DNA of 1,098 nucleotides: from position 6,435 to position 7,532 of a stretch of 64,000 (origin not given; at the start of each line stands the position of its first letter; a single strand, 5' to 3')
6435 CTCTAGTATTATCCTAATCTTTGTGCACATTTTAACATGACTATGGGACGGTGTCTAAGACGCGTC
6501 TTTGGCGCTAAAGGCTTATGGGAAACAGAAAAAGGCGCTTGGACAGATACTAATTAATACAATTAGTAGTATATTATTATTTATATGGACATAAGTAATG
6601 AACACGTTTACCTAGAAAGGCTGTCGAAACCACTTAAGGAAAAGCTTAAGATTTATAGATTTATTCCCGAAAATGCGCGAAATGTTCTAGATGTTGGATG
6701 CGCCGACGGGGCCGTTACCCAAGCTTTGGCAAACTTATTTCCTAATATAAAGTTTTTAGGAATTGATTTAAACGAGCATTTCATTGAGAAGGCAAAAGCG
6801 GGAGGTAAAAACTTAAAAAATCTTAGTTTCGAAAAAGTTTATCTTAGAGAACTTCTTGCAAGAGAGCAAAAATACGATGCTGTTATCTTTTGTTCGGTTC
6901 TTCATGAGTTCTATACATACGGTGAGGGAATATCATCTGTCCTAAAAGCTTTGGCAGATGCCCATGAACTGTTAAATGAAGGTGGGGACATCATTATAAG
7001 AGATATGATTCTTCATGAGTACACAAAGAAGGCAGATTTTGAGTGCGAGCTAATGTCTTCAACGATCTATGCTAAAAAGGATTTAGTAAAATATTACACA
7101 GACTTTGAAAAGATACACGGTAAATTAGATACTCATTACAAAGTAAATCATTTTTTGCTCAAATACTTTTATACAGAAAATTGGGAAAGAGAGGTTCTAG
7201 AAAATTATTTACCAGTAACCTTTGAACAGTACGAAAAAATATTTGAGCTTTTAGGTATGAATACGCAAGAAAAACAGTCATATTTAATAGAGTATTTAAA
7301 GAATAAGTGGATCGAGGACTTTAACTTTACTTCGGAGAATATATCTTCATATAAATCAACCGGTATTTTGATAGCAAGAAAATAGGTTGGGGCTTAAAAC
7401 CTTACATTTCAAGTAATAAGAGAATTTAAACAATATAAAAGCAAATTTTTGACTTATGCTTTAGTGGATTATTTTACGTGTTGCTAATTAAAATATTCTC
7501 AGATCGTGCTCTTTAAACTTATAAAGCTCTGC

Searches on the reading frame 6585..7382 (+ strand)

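Call 58: search_protein_families(library=pfam, proteins=[window:6585-7382:+], max_evalue=0.00001)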
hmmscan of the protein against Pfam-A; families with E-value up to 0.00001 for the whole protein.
window:6585-7382:+ (266 aa): 10 families
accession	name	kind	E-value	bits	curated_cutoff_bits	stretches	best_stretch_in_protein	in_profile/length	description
PF08242.18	Methyltransf_12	-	4.2e-16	59.9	30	1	35-135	1-97/98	Methyltransferase domain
PF13847.12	Methyltransf_31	-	8.1e-16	58.5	27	1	30-157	3-129/145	Methyltransferase domain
PF13649.12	Methyltransf_25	-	5.9e-13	49.8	27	1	34-134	1-97/97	Methyltransferase domain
PF08241.18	Methyltransf_11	-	7.7e-11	42.9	21.2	1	35-138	1-95/95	Methyltransferase domain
PF13489.12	Methyltransf_23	-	5.7e-10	39.6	27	1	13-141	5-119/164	Methyltransferase domain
PF00891.24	Methyltransf_2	-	7.9e-09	35.6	22.3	1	29-161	61-186/210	O-methyltransferase domain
PF05175.20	MTS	-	1.9e-06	28.1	23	1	29-138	29-138/170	Methyltransferase small domain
PF05401.17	NodS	-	3.7e-06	27.4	24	1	30-109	43-119/201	Nodulation protein S (NodS)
PF02390.23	Methyltransf_4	-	7.3e-06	26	24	0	33-80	4-53/173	Putative methyltransferase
PF01728.25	FtsJ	-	9e-06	26.2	24.1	0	17-137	9-136/181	FtsJ-like methyltransferase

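Call 61: search_protein_families(library=ncbifam, proteins=[window:6585-7382:+], max_evalue=0.001)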
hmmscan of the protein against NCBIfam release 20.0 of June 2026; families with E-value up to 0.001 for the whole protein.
window:6585-7382:+ (266 aa): 33 families (the best 25 are shown)
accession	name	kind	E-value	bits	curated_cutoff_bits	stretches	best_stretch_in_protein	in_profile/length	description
NF005379.0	PRK06922.1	equivalog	4.4e-15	55.1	602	1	4-251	394-658/677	class I SAM-dependent methyltransferase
NF043040.1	corrin_prot_MT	hypoth_equivalog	1.1e-10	41.3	180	1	22-143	33-152/216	corrinoid protein-associated methyltransferase CpaM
TIGR01983.1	UbiG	equivalog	4.4e-09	36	102.95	1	31-138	50-151/228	bifunctional 2-polyprenyl-6-hydroxyphenol methylase/3-demethylubiquinol 3-O-methyltransferase UbiG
NF045667.1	MTase_DVU1556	equivalog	1.2e-08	34.7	155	1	21-150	15-131/213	DVU_1556 family methyltransferase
NF047649.1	MTase_UXPK_star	exception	9.6e-08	31.4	460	1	32-143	79-186/283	methyltransferase/UXPK-star double selenoprotein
NF041537.1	ArsM_AhpD_UU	exception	1.3e-07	30.8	510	1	31-146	77-188/345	arsenite methyltransferase/AhpD domain selenoprotein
TIGR04543.1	ketoArg_3Met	equivalog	8.3e-07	28.4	425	1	27-123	146-246/336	2-ketoarginine methyltransferase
TIGR02072.1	BioC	equivalog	1.1e-06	28.7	184.95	1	25-107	31-108/244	malonyl-ACP O-methyltransferase BioC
NF041536.1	ArsM_DUF2284_UU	exception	1.5e-06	26.9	575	1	30-149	76-191/459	arsenite methyltransferase/DUF2284 domain selenoprotein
NF002463.0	PRK01683.1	equivalog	1.8e-06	27.8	297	1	25-103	26-99/258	trans-aconitate 2-methyltransferase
TIGR04290.1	meth_Rta_06860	hypoth_equivalog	1.9e-06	27.5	300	1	23-107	40-126/226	TIGR04290 family methyltransferase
NF041650.1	nod_mtase_NodS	equivalog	2.1e-06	27.6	300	1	30-138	38-139/190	nodulation methyltransferase NodS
TIGR04345.1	ovoA_Cterm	equivalog_domain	6.6e-06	25.8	170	0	30-71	41-80/242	putative 4-mercaptohistidine N1-methyltransferase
TIGR00091.1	TIGR00091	equivalog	1.2e-05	24.8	112.65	1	26-80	12-68/194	tRNA (guanosine(46)-N7)-methyltransferase TrmB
NF010703.0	PRK14103.1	equivalog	1.8e-05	24.3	320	1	25-110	24-103/256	trans-aconitate 2-methyltransferase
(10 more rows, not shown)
